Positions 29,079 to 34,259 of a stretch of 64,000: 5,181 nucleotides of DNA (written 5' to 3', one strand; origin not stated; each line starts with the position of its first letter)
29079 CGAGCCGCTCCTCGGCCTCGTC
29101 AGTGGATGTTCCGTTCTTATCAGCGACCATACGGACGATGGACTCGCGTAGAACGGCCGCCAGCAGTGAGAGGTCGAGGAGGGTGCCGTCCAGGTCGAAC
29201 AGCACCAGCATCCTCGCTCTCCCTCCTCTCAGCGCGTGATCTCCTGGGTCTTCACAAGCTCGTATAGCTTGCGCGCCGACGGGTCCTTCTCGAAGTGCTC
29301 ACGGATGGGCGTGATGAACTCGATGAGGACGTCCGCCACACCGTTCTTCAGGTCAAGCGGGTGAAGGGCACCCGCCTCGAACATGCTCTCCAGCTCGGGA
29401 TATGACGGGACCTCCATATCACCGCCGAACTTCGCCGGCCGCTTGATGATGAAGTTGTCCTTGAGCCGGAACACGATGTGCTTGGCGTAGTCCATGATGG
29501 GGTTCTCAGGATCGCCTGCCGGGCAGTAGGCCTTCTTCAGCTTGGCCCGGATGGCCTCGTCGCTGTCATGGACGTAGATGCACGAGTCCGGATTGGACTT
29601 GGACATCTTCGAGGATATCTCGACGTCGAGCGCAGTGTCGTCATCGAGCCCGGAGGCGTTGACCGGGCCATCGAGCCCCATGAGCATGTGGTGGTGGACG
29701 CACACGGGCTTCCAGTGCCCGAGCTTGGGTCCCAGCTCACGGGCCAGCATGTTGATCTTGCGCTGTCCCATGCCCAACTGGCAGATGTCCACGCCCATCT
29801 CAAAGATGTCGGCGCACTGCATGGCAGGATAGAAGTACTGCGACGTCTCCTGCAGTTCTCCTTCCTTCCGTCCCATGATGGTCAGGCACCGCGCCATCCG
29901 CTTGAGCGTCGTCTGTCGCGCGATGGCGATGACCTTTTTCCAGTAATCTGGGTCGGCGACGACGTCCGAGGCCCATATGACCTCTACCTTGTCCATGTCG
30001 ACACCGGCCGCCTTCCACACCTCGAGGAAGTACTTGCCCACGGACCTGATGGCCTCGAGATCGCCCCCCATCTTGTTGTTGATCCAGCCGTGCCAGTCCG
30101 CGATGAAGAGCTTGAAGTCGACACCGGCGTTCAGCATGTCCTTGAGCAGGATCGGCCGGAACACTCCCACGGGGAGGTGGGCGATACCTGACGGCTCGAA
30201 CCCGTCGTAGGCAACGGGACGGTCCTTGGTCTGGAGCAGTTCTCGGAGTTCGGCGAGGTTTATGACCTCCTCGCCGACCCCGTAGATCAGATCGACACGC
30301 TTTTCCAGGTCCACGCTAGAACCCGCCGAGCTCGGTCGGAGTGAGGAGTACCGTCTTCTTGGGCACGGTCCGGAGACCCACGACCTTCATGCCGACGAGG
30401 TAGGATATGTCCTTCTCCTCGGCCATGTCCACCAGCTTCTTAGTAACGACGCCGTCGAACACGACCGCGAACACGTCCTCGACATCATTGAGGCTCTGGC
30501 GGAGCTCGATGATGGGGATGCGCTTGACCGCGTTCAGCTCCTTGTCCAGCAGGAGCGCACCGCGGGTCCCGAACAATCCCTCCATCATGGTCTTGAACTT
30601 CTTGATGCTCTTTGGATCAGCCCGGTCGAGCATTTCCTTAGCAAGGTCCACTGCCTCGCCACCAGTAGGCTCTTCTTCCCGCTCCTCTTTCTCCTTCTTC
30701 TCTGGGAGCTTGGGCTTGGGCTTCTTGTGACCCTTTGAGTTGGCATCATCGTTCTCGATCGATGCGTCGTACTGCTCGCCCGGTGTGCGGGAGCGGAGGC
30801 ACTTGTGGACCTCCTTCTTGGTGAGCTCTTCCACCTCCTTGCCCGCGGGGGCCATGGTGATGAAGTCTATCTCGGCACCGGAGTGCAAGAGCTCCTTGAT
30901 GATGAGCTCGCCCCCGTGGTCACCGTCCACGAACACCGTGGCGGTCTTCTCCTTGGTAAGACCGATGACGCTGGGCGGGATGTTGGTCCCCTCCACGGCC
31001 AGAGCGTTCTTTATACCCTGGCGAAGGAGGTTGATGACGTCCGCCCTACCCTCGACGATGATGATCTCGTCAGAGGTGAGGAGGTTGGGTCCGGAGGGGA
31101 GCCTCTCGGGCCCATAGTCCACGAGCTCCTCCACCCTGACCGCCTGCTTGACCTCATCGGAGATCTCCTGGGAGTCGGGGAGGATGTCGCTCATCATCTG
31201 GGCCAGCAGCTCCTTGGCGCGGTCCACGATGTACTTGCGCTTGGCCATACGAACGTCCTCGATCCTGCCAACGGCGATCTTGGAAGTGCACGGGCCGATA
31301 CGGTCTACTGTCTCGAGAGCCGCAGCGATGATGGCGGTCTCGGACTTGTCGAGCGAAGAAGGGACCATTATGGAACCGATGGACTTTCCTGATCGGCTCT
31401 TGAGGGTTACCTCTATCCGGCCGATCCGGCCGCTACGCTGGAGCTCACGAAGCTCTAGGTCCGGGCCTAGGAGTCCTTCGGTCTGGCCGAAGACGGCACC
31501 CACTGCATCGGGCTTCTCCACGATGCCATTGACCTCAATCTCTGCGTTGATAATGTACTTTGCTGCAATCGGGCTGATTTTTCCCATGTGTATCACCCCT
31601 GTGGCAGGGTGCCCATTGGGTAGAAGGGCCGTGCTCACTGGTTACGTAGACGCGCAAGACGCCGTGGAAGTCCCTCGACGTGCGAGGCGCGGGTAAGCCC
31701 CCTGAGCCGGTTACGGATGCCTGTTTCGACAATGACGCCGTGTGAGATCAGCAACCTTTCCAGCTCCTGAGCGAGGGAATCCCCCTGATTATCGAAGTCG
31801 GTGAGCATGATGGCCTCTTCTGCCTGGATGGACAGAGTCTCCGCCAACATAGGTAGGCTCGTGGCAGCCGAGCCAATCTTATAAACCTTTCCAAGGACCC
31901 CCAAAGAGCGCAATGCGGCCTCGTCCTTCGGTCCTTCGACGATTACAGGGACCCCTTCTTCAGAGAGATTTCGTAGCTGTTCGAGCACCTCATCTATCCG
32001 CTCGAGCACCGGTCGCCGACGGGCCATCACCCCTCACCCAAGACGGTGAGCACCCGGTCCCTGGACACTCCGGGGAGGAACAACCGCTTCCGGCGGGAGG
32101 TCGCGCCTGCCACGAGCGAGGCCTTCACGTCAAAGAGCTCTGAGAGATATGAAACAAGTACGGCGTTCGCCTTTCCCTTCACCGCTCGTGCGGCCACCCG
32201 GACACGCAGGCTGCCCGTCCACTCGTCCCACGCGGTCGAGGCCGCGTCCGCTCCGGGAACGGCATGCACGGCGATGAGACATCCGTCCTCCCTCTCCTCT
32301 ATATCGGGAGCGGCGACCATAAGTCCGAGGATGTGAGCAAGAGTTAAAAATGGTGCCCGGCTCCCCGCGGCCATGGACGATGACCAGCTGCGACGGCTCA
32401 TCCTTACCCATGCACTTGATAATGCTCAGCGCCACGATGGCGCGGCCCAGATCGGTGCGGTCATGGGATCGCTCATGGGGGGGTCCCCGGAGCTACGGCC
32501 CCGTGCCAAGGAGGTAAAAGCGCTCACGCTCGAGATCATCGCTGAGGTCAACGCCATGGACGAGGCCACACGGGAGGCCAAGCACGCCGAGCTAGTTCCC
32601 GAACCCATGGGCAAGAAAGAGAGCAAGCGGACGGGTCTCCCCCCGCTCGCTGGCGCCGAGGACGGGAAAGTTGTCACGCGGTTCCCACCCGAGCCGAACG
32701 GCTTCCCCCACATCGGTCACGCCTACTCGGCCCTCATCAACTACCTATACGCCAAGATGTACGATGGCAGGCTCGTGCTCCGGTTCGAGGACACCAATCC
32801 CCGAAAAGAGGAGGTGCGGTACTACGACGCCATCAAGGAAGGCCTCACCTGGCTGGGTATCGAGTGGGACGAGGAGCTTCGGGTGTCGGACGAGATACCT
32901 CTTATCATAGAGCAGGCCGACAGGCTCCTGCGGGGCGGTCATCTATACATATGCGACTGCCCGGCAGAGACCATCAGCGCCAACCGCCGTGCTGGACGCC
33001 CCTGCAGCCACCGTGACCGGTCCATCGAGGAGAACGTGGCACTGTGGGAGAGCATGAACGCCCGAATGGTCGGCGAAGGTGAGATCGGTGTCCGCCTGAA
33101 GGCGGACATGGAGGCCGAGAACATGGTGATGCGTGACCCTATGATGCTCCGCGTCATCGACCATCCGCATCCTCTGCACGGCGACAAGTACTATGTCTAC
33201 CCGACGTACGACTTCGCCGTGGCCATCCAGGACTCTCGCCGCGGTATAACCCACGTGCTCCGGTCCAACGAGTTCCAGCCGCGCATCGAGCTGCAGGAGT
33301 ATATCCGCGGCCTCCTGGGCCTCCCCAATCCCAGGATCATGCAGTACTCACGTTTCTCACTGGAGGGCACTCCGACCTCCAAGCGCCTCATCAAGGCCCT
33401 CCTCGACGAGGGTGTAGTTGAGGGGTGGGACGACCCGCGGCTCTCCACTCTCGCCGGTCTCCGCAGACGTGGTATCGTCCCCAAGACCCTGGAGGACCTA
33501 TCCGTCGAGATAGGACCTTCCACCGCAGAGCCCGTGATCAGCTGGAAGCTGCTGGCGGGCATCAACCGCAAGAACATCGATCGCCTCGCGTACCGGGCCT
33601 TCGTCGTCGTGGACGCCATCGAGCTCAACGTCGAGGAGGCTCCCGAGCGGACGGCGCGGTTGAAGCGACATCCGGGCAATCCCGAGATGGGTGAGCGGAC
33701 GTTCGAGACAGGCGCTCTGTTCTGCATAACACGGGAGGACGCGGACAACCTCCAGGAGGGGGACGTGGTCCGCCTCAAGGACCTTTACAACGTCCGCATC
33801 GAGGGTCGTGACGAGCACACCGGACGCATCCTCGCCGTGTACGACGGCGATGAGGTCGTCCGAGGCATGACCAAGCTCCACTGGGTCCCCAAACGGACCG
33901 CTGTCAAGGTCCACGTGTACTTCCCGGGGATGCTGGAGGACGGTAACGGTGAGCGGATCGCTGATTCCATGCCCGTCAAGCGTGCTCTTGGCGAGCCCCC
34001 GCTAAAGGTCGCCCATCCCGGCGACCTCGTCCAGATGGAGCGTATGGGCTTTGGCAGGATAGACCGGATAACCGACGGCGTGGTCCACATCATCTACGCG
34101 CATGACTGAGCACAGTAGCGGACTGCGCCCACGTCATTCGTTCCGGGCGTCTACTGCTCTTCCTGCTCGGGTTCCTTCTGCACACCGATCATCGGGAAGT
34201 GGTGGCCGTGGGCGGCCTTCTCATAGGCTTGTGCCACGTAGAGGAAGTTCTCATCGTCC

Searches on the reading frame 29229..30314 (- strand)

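Call 24: search_protein_families(library=pfam, proteins=[window:29229-30314:-], max_evalue=0.00001)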
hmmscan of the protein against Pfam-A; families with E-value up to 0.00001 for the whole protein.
window:29229-30314:- (361 aa): 1 family
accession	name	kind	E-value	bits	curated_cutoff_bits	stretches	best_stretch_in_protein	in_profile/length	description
PF00579.31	tRNA-synt_1b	-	1.7e-38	133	21.1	1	31-333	4-290/292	tRNA synthetases class I (W and Y)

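Call 42: search_protein_families(library=pfam, proteins=[P0127, L090:8958-9446:+, L090:9484-9999:+, L090:6378-8885:+, L090:4961-5467:+, L094:1829-2299:+, L094:2329-2847:+], max_evalue=0.1)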
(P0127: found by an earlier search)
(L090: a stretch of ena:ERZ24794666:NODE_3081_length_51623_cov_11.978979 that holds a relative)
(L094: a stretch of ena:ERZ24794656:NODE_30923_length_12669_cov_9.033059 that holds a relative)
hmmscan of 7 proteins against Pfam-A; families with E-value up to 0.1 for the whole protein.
P0127 (506 aa): 3 families
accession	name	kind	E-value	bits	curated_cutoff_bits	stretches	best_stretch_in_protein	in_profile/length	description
PF00437.27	T2SSE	-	3e-36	125.3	24.9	1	195-381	99-273/370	Type II/IV secretion system protein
PF00270.35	DEAD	-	0.059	13.5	26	0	239-279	13-57/167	DEAD/DEAH box helicase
PF13245.12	AAA_19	-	0.083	13.5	25.1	0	240-268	11-39/134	AAA domain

L090:8958-9446:+ (162 aa): 0 families

L090:9484-9999:+ (171 aa): 0 families

L090:6378-8885:+ (835 aa): 6 families
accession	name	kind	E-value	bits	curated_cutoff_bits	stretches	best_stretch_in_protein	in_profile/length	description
PF13517.12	FG-GAP_3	-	6.7e-46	155.2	26.9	7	690-750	1-60/61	FG-GAP-like repeat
PF01839.29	FG-GAP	-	2.7e-12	46.7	22.1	3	533-561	3-27/37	FG-GAP repeat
PF14339.12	DUF4394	-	6.1e-10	39.3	29.6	2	271-325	15-64/230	Domain of unknown function (DUF4394)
PF05887.16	Trypan_PARP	-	2.1e-05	25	100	1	206-252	73-119/134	Procyclic acidic repetitive protein (PARP)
PF14783.12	BBS2_Mid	-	0.00021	21.8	27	0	735-763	1-29/108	Ciliary BBSome complex subunit 2, middle region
PF25174.1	Beta-prop_THOC3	-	0.014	14.8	305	0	282-390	47-150/272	THOC3 beta-propeller domain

L090:4961-5467:+ (168 aa): 0 families

L094:1829-2299:+ (156 aa): 1 family
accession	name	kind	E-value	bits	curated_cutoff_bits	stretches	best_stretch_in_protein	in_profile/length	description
PF16976.10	RcpC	-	0.093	13.1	28.8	0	101-134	26-61/114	Flp pilus assembly protein RcpC/CpaB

L094:2329-2847:+ (172 aa): 1 family
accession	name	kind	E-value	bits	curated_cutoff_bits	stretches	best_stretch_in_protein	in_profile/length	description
PF23525.1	Methyltransf_36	-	0.01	15.5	27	1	105-164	155-212/268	AprA MT2-like domain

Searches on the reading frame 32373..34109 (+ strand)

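Call 24: search_protein_families(library=pfam, proteins=[window:32373-34109:+], max_evalue=0.00001)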
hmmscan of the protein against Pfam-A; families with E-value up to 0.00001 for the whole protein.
window:32373-34109:+ (578 aa): 3 families
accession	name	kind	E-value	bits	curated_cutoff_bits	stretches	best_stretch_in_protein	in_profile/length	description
PF00749.27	tRNA-synt_1c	-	2.7e-82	276.6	23.4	1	99-403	1-313/314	tRNA synthetases class I (E and Q), catalytic domain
PF03950.23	tRNA-synt_1c_C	-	5.7e-17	62.2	23.9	1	406-487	1-84/91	tRNA synthetases class I (E and Q), anti-codon binding domain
PF20974.2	tRNA-synt_1c_C2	-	5e-06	27.5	23.9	0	501-564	1-69/69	tRNA synthetases class I (E and Q), anti-codon binding domain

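Call 42: search_protein_families(library=pfam, proteins=[P0127, L090:8958-9446:+, L090:9484-9999:+, L090:6378-8885:+, L090:4961-5467:+, L094:1829-2299:+, L094:2329-2847:+], max_evalue=0.1)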
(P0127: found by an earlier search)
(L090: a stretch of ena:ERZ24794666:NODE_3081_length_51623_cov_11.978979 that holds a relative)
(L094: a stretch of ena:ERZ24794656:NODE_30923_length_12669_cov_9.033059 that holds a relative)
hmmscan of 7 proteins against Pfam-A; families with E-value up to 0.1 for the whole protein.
P0127 (506 aa): 3 families
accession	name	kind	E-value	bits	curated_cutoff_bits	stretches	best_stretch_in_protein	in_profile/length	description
PF00437.27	T2SSE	-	3e-36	125.3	24.9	1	195-381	99-273/370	Type II/IV secretion system protein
PF00270.35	DEAD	-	0.059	13.5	26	0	239-279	13-57/167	DEAD/DEAH box helicase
PF13245.12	AAA_19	-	0.083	13.5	25.1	0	240-268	11-39/134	AAA domain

L090:8958-9446:+ (162 aa): 0 families

L090:9484-9999:+ (171 aa): 0 families

L090:6378-8885:+ (835 aa): 6 families
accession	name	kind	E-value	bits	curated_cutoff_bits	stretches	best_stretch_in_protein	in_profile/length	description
PF13517.12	FG-GAP_3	-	6.7e-46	155.2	26.9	7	690-750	1-60/61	FG-GAP-like repeat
PF01839.29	FG-GAP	-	2.7e-12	46.7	22.1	3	533-561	3-27/37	FG-GAP repeat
PF14339.12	DUF4394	-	6.1e-10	39.3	29.6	2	271-325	15-64/230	Domain of unknown function (DUF4394)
PF05887.16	Trypan_PARP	-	2.1e-05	25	100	1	206-252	73-119/134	Procyclic acidic repetitive protein (PARP)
PF14783.12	BBS2_Mid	-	0.00021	21.8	27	0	735-763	1-29/108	Ciliary BBSome complex subunit 2, middle region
PF25174.1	Beta-prop_THOC3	-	0.014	14.8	305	0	282-390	47-150/272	THOC3 beta-propeller domain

L090:4961-5467:+ (168 aa): 0 families

L094:1829-2299:+ (156 aa): 1 family
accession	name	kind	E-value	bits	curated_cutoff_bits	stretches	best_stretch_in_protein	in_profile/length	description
PF16976.10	RcpC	-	0.093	13.1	28.8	0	101-134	26-61/114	Flp pilus assembly protein RcpC/CpaB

L094:2329-2847:+ (172 aa): 1 family
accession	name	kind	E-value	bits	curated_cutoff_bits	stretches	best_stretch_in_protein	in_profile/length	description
PF23525.1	Methyltransf_36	-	0.01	15.5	27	1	105-164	155-212/268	AprA MT2-like domain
